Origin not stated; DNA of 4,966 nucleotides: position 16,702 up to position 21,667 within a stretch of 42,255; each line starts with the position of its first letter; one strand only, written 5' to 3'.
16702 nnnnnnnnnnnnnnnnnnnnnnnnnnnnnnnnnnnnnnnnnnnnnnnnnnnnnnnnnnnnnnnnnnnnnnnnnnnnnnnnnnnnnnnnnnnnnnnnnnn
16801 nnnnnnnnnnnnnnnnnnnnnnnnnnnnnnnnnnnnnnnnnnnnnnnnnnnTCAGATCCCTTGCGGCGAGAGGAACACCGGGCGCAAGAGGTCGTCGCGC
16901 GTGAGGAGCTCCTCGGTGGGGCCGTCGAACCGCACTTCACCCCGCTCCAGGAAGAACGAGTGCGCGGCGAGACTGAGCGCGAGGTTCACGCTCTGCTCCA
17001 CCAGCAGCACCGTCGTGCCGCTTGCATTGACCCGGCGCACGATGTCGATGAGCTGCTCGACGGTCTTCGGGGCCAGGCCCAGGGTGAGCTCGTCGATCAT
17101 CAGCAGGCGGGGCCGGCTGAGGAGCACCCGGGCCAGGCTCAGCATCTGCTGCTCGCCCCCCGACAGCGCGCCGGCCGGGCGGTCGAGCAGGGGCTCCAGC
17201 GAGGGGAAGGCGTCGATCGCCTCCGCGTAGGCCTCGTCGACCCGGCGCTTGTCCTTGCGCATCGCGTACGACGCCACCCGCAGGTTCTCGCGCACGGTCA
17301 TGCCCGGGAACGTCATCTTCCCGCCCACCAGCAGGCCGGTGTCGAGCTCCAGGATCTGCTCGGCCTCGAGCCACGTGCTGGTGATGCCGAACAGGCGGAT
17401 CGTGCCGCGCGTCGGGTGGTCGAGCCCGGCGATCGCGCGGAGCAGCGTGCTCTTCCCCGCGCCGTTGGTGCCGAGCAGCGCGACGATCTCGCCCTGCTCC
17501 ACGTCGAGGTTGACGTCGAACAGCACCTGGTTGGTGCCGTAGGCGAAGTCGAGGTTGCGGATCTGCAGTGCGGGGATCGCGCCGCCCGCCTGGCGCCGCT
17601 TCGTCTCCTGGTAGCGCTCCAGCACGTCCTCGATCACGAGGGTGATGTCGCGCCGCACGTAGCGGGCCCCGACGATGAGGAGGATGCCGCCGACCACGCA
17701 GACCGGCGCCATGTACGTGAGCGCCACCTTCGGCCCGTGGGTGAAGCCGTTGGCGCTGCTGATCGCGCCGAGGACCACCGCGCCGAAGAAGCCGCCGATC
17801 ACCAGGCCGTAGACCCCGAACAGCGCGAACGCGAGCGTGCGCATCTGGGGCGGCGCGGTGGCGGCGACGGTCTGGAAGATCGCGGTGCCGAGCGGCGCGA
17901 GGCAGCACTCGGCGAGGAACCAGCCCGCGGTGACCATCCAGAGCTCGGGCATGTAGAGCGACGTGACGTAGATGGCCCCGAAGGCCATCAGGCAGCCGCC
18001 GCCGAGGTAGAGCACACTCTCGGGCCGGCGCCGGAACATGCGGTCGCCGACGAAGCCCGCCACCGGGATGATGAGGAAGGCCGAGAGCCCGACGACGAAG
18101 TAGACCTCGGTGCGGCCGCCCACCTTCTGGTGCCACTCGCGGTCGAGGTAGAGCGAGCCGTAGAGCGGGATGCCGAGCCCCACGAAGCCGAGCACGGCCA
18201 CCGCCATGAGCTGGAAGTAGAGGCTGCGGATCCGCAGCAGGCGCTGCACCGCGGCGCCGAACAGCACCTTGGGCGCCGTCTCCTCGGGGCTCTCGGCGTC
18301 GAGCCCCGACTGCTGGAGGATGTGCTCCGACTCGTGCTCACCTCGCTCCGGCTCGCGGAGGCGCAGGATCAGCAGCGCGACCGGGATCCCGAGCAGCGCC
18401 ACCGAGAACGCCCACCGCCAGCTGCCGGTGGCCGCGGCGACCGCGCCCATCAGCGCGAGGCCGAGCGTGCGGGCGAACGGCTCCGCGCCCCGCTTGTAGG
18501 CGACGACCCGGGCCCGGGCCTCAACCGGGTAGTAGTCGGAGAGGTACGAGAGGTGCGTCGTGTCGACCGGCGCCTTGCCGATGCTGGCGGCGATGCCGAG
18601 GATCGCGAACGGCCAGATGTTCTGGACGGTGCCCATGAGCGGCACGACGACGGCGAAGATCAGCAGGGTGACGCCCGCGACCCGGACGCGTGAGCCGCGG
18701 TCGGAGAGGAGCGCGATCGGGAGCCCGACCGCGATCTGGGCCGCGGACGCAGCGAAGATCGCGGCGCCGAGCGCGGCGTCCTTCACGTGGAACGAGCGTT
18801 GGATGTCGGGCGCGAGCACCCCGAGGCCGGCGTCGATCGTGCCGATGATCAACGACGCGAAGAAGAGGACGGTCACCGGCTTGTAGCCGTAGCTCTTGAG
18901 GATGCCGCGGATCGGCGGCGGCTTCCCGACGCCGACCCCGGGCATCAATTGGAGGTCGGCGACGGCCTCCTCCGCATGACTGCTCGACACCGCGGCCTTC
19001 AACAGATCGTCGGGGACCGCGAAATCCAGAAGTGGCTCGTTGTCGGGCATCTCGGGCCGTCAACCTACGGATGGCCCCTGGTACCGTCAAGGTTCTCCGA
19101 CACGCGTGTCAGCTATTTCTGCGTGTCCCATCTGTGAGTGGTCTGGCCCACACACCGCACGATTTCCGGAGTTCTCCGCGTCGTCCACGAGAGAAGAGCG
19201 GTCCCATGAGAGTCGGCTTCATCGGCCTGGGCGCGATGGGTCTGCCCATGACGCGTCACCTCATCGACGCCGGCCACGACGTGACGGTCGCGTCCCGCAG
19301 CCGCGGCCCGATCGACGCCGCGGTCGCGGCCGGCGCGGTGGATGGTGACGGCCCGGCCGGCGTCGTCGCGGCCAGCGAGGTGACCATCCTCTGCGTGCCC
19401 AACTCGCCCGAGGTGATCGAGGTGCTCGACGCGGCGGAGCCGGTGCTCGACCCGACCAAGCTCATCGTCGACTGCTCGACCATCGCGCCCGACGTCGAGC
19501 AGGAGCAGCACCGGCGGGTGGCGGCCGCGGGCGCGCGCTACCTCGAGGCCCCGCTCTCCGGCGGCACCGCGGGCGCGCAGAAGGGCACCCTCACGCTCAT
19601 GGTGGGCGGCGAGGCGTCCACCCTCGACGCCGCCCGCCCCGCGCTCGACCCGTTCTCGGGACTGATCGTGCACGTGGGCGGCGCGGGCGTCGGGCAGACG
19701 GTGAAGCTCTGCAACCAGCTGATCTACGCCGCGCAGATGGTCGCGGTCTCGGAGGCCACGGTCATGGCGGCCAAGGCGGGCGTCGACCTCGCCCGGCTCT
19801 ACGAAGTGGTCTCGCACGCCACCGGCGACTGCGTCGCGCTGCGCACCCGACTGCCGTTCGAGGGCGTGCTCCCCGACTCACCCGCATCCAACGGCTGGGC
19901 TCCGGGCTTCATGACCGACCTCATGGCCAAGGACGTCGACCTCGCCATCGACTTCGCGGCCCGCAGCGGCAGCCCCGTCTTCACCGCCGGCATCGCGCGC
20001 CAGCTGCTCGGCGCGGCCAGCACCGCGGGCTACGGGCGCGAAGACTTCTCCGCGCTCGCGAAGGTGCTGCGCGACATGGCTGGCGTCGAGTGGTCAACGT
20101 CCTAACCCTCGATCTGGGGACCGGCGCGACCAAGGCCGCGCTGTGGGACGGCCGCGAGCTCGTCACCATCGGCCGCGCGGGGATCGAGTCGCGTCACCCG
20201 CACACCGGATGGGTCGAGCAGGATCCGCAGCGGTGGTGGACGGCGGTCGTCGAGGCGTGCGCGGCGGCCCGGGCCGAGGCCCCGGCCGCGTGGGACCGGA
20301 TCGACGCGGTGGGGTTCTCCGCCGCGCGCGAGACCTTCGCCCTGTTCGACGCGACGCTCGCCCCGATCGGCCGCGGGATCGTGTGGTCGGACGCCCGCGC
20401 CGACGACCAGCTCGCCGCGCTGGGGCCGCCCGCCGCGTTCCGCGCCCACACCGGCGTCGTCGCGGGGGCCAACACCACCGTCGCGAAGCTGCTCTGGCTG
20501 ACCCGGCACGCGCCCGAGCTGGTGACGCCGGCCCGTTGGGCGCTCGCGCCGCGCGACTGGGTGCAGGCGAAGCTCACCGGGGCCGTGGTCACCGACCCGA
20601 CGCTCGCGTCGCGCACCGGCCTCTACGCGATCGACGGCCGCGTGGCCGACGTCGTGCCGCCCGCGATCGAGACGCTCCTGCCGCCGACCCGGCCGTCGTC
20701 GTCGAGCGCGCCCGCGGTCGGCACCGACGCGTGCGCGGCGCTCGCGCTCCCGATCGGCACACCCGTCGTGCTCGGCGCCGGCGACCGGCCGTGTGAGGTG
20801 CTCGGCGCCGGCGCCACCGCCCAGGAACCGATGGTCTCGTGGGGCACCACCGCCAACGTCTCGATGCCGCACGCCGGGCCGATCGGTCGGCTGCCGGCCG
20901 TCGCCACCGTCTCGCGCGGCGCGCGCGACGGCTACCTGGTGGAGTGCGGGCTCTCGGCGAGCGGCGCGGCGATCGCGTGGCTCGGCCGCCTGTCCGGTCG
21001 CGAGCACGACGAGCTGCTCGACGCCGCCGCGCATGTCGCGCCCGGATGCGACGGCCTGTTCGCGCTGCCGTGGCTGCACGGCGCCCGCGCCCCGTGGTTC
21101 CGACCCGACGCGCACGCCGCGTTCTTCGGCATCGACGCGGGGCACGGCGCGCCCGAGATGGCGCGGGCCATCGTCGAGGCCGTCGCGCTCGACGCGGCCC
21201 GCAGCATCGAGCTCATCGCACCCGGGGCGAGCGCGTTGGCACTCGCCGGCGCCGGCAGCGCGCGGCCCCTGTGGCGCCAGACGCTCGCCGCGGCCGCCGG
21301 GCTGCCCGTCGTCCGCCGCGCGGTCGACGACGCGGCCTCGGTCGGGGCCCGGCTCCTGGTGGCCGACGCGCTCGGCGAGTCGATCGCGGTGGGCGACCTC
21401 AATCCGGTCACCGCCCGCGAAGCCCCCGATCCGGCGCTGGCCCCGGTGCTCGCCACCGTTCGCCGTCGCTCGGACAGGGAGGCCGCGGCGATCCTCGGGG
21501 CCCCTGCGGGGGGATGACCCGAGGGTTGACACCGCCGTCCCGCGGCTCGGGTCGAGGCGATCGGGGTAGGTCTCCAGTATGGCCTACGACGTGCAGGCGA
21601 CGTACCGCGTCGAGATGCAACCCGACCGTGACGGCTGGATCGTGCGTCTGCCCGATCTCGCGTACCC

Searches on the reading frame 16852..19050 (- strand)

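Call 45: search_protein_families(library=pfam, proteins=[window:16852-19050:-], max_evalue=0.01)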
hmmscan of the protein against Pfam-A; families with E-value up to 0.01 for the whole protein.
window:16852-19050:- (732 aa): 8 families
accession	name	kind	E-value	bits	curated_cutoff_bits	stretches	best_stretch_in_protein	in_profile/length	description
PF07690.21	MFS_1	-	4.1e-33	115.2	33.4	2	62-361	1-285/347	Major Facilitator Superfamily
PF00005.33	ABC_tran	-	9.6e-29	101.2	25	1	511-656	2-136/137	ABC transporter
PF13304.12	AAA_21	-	2.6e-10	41.3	27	1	570-683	166-295/304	AAA domain, putative AbiEii toxin, Type IV TA system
PF13555.12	AAA_29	-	0.00058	20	27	1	515-542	17-44/61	P-loop containing region of AAA domain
PF13401.12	AAA_22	-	0.0026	18.5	27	0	519-684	4-121/130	AAA domain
PF02463.25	SMC_N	-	0.0028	17.6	40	0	521-540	25-44/220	RecF/RecN/SMC N terminal domain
PF13604.12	AAA_30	-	0.0091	16.2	27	0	521-684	19-122/191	AAA domain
PF13476.12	AAA_23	-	0.0095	17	27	0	515-541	15-40/201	AAA domain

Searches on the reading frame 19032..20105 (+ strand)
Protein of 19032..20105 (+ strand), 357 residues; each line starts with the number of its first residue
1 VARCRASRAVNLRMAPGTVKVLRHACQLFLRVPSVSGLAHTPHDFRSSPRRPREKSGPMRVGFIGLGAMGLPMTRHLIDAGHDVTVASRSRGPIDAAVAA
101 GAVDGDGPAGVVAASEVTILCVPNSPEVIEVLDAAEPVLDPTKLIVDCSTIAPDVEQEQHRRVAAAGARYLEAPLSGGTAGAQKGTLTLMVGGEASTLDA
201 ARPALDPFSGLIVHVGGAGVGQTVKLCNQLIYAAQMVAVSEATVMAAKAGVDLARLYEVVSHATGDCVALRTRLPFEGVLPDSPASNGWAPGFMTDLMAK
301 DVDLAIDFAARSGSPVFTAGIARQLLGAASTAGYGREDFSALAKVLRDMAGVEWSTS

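Call 45: search_protein_families(library=pfam, proteins=[window:19032-20105:+], max_evalue=0.01)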
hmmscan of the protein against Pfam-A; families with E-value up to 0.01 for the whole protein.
window:19032-20105:+ (357 aa): 6 families
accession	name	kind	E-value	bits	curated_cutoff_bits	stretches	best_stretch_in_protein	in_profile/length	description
PF03446.21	NAD_binding_2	-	1.1e-40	139.7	21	1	60-216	1-161/161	NAD binding domain of 6-phosphogluconate dehydrogenase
PF14833.11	NAD_binding_11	-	3.9e-31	108.3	30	1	219-346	1-122/122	NAD-binding of NADP-dependent 3-hydroxyisobutyrate dehydrogenase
PF03807.23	F420_oxidored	-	1.7e-08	35.3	21.6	1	60-149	1-92/94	NADP oxidoreductase coenzyme F420-dependent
PF02826.25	2-Hacid_dh_C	-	0.0021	17.9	25.1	1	55-135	33-112/178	D-isomer specific 2-hydroxyacid dehydrogenase, NAD binding domain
PF02558.23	ApbA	-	0.006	16.7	22.2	0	62-107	2-47/150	Ketopantoate reductase PanE/ApbA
PF03721.20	UDPG_MGDP_dh_N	-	0.0083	16.2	27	0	59-89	1-31/187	UDP-glucose/GDP-mannose dehydrogenase family, NAD binding domain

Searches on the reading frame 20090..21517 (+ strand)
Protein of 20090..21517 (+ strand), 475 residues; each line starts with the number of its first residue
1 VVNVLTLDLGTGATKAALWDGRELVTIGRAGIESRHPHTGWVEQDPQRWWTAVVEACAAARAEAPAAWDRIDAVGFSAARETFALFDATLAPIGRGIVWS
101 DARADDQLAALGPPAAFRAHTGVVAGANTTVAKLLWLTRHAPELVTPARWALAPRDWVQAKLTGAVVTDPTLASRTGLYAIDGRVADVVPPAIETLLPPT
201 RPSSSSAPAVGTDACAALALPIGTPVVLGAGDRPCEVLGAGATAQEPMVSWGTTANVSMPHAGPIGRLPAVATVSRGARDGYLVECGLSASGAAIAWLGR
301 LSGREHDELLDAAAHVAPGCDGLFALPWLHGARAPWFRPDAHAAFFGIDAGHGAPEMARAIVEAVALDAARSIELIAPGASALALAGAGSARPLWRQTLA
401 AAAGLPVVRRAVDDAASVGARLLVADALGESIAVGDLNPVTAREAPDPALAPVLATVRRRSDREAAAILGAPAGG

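Call 45: search_protein_families(library=pfam, proteins=[window:20090-21517:+], max_evalue=0.01)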
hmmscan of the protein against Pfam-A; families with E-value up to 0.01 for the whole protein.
window:20090-21517:+ (475 aa): 2 families
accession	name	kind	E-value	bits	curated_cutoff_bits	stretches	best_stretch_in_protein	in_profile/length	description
PF00370.27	FGGY_N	-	1.8e-37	129.7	28.8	1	4-239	2-245/245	FGGY family of carbohydrate kinases, N-terminal domain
PF02782.22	FGGY_C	-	1.4e-22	80.9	27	1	249-425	3-195/198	FGGY family of carbohydrate kinases, C-terminal domain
